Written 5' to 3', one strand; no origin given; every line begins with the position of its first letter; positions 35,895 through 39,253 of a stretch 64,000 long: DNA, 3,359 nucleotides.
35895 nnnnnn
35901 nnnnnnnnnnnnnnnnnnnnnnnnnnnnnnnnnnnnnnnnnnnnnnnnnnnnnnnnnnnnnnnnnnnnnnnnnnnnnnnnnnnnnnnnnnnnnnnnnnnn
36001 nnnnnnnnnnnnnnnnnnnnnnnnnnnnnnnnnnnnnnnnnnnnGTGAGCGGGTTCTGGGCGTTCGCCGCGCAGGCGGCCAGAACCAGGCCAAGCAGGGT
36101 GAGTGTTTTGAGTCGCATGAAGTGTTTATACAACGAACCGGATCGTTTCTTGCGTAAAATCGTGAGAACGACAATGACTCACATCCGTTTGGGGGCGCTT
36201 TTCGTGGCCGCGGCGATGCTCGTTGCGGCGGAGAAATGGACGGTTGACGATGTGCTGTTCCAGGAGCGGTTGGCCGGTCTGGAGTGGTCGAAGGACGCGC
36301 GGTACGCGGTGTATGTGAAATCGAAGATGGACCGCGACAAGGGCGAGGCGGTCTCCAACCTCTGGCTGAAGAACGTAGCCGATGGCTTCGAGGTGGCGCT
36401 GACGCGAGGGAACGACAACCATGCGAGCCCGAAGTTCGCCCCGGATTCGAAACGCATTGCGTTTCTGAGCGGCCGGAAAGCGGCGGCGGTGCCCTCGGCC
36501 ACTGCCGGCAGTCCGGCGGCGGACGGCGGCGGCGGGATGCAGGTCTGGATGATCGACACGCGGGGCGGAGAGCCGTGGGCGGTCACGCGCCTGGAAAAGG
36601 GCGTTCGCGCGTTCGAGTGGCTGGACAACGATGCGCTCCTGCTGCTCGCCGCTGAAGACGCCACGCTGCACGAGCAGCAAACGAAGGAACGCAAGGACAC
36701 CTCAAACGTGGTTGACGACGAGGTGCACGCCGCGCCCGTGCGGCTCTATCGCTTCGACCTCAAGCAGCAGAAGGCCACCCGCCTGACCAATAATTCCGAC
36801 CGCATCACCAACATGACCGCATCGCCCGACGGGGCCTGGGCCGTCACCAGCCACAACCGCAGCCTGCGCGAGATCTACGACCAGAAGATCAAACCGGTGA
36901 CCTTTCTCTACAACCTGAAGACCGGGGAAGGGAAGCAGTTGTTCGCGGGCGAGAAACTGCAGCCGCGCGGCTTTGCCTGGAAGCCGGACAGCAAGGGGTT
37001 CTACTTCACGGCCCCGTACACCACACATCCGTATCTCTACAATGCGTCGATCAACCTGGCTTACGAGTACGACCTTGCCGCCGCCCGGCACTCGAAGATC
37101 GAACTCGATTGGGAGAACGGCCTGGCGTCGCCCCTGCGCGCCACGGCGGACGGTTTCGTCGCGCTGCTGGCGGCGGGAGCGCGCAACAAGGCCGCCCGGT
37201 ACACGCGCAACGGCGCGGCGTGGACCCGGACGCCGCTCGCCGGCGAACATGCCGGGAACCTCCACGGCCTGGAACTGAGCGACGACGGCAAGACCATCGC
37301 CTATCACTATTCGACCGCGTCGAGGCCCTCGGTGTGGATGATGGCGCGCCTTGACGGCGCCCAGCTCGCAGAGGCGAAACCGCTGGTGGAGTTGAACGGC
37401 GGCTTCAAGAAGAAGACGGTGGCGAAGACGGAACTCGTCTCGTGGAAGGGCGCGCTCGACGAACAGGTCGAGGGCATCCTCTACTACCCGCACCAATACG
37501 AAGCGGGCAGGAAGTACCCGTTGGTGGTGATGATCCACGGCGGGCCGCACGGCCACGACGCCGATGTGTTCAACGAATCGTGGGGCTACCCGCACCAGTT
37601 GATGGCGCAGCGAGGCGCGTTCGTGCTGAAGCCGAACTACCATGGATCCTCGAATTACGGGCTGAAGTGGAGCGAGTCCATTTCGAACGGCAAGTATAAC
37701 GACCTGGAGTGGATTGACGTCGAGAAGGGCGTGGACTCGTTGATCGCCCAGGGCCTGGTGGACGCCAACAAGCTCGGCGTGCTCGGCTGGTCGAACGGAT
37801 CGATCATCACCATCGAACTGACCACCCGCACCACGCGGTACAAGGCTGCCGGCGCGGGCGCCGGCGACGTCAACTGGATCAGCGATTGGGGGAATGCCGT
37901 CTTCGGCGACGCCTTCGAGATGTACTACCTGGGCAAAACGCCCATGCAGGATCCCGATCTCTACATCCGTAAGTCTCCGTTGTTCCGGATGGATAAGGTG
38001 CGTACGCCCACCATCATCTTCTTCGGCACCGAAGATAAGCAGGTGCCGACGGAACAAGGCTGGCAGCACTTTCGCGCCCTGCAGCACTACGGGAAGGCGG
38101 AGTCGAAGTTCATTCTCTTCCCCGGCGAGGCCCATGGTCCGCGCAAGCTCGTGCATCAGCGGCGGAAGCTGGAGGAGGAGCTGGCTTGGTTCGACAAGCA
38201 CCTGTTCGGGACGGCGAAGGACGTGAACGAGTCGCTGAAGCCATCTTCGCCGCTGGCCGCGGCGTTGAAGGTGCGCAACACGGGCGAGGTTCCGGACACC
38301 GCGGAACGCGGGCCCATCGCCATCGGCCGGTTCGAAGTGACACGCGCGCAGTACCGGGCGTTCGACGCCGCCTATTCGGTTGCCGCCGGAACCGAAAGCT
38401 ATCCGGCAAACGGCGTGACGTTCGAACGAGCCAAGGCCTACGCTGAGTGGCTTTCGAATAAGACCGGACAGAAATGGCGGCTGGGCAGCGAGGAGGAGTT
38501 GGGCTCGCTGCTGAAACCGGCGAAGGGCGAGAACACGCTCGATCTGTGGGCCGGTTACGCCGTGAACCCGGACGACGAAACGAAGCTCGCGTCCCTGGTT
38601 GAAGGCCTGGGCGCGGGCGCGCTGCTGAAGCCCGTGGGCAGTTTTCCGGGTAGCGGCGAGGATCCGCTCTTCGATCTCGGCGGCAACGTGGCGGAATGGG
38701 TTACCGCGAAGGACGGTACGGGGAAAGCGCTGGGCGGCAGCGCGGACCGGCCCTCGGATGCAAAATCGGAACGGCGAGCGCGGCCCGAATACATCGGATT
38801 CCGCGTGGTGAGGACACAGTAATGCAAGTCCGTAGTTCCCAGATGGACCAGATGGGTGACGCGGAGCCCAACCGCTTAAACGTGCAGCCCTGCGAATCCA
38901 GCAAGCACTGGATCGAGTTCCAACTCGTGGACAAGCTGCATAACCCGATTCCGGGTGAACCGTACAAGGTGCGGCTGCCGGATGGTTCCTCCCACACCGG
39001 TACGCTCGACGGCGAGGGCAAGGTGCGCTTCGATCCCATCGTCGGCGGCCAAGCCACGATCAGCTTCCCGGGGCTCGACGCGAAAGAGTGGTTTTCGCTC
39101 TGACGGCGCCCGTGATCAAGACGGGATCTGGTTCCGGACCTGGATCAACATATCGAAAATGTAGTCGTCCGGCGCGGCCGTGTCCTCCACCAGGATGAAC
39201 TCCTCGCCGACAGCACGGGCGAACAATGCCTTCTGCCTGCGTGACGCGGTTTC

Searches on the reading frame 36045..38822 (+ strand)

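Call 3: search_protein_families(library=pfam, proteins=[window:36045-38822:+], max_evalue=1)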
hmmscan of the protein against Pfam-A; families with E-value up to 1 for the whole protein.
window:36045-38822:+ (925 aa): 13 families
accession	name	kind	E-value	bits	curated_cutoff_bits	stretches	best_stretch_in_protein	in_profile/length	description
PF00326.27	Peptidase_S9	-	7.1e-37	127.4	22.6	1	518-720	8-210/213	Prolyl oligopeptidase family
PF03781.23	FGE-sulfatase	-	4.1e-10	40.2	23.3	1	764-891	69-194/255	Sulfatase-modifying factor enzyme 1-like domain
PF20434.5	BD-FAE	-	2.2e-08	34.3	26.8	2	625-672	161-208/215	BD-FAE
PF07676.18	PD40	-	0.0011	19.3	20.9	1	119-145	4-30/38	WD40-like Beta Propeller Repeat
PF08840.17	BAAT_C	-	0.0063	17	20.9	0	560-602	7-49/210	BAAT / Acyl-CoA thioester hydrolase C terminal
PF05448.18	AXE1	-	0.014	14.6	21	1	458-615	52-213/321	Acetyl xylan esterase (AXE1)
PF08450.18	SGL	-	0.018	15.1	26.3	1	229-323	57-152/246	SMP-30/Gluconolactonase/LRE-like region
PF25174.1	Beta-prop_THOC3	-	0.02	14.4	305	0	237-327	74-152/272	THOC3 beta-propeller domain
PF01738.24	DLH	-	0.029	14.4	21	1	572-698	94-187/217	Dienelactone hydrolase family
PF12740.14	PETase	-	0.029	14.2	28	1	477-602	42-152/263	PET hydrolase-like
PF00930.27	DPPIV_N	-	0.055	12.6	22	0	229-271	20-62/354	Dipeptidyl peptidase IV (DPP IV) N-terminal region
PF07603.17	Lcl_C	-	0.11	13.3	34.9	1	788-831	19-65/117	Lcl C-terminal domain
PF03959.19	FSH1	-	0.16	12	21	1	577-697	103-200/211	Serine hydrolase (FSH1)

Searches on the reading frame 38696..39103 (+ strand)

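Call 3: search_protein_families(library=pfam, proteins=[window:38696-39103:+], max_evalue=1)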
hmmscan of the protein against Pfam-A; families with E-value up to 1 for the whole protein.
window:38696-39103:+ (135 aa): 0 families

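Call 4: search_protein_families(library=ncbifam, proteins=[window:38696-39103:+], max_evalue=1)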
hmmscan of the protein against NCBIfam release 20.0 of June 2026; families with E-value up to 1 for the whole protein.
window:38696-39103:+ (135 aa): 0 families

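Call 5: search_protein_families(library=padloc, proteins=[window:38696-39103:+], max_evalue=1)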
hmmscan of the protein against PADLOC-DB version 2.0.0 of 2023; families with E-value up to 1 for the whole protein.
window:38696-39103:+ (135 aa): 0 families

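Call 6: search_protein_families(library=phrogs, proteins=[window:38696-39103:+], max_evalue=1)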
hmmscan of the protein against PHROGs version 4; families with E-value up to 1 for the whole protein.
window:38696-39103:+ (135 aa): 1 family
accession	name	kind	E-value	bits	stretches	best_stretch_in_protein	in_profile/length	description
phrog_5348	-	unknown function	4.7e-05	24.3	1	62-110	110-159/181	-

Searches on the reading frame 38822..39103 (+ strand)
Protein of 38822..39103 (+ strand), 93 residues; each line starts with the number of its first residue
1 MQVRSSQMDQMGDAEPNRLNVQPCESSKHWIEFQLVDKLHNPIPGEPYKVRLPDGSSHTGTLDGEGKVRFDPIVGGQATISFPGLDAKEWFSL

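Call 67: find_homologous_proteins(query=window:38822-39103:+, max_evalue=0.001)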
Query window:38822-39103:+ (93 aa): 14 proteins with E <= 0.001 among 14 candidates.
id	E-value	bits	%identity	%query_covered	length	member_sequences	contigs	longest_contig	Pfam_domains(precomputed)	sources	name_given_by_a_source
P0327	1.6e-53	197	100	92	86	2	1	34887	-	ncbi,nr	ncbi:MAG TPA: hypothetical protein DEH78_14515 [Solibacterales bacterium]|nr:hypothetical protein [B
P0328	1.5e-46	175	85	100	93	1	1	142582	-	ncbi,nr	ncbi:MAG: hypothetical protein SFV54_02100 [Bryobacteraceae bacterium]|nr:hypothetical protein [Bryo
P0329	1.1e-32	130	62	100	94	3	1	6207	-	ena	-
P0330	6.2e-32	128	62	100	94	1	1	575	-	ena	-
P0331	1.2e-31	127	63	97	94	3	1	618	-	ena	-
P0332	1.9e-31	126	62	100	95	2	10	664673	-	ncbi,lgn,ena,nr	ncbi:MAG: hypothetical protein JSU00_17285 [Acidobacteria bacterium]|nr:hypothetical protein [Acidob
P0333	1.6e-29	120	60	98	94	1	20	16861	-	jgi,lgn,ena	jgi:hypothetical protein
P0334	1.8e-29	120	58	100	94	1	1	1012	-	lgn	-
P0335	3.2e-29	119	58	100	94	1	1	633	-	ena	-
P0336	6.2e-29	118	58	100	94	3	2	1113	-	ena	-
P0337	1.5e-28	117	62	97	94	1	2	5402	-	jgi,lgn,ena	-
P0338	3.5e-27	112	56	100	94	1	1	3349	-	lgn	-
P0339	2.5e-26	110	58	97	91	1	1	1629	-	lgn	-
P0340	6.1e-24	102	54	97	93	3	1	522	-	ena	-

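Call 68: find_encoding_contigs(protein=P0332, flank=10000, max_places=2)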
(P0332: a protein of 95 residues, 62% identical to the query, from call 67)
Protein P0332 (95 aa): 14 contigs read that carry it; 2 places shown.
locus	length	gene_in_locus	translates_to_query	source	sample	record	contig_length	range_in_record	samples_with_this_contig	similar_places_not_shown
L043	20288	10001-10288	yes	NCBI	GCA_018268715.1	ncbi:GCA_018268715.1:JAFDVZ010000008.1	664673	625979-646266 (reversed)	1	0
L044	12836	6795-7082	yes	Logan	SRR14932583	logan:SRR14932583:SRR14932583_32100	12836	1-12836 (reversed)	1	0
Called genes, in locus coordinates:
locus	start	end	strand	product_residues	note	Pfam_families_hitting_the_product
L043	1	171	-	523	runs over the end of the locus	PF00665:rve, PF22483:Mu-transpos_C_2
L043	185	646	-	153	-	-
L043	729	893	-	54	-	PF01527:HTH_Tnp_1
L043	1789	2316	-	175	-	PF26343:VapC50_C (weak)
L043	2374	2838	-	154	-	PF12728:HTH_17 (weak)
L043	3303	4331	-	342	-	PF13439:Glyco_transf_4 (faint), PF20706:GT4-conflict (faint), PF00534:Glycos_transf_1, PF13692:Glyco_trans_1_4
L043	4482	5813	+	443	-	PF16499:Melibiase_2, PF17801:Melibiase_C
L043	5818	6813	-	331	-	PF01979:Amidohydro_1 (weak), PF04909:Amidohydro_2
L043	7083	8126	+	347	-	PF00561:Abhydrolase_1, PF12146:Hydrolase_4 (weak), PF12697:Abhydrolase_6, PF02627:CMD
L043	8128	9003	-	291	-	PF04909:Amidohydro_2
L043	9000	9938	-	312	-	PF01261:AP_endonuc_2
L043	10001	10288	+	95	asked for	-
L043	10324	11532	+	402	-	PF01408:GFO_IDH_MocA, PF02894:GFO_IDH_MocA_C (faint), PF22725:GFO_IDH_MocA_C3, PF19051:GFO_IDH_MocA_C2 (weak)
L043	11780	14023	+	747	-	PF13520:AA_permease_2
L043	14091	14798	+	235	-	-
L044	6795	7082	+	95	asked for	-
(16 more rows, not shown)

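Call 69: find_encoding_contigs(protein=P0333, flank=8000, max_places=2)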
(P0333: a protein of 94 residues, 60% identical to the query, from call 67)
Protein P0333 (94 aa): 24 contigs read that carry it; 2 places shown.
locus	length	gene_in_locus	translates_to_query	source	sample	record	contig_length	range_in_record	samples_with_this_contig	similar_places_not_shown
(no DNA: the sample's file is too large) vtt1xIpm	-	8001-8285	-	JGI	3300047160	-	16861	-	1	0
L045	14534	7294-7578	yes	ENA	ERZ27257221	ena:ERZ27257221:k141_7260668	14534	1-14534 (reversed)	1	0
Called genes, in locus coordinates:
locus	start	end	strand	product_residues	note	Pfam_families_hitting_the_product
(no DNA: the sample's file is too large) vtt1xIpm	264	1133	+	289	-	PF00941:FAD_binding_5, PF03450:CO_deh_flav_C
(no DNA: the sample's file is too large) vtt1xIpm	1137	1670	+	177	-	PF00111:Fer2 (weak), PF01799:Fer2_2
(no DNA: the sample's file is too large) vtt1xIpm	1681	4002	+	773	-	PF01315:Ald_Xan_dh_C, PF02738:MoCoBD_1, PF20256:MoCoBD_2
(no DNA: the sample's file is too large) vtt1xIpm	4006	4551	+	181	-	PF06240:COXG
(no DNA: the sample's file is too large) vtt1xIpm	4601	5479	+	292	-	PF07726:AAA_3 (faint), PF07728:AAA_5, PF00004:AAA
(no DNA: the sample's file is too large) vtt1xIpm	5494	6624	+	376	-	PF05762:VWA_CoxE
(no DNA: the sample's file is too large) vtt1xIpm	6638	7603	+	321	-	PF02625:XdhC_CoxI, PF13478:XdhC_C, PF04945:YHS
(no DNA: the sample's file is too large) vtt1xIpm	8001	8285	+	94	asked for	-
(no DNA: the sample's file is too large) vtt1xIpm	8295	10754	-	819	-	-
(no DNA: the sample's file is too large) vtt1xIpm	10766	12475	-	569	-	PF00691:OmpA (weak)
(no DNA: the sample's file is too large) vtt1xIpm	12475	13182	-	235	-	-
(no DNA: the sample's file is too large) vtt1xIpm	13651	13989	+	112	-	-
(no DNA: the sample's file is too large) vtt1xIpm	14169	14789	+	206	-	PF13683:rve_3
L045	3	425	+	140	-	?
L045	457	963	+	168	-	PF00111:Fer2 (weak), PF01799:Fer2_2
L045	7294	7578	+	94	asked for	-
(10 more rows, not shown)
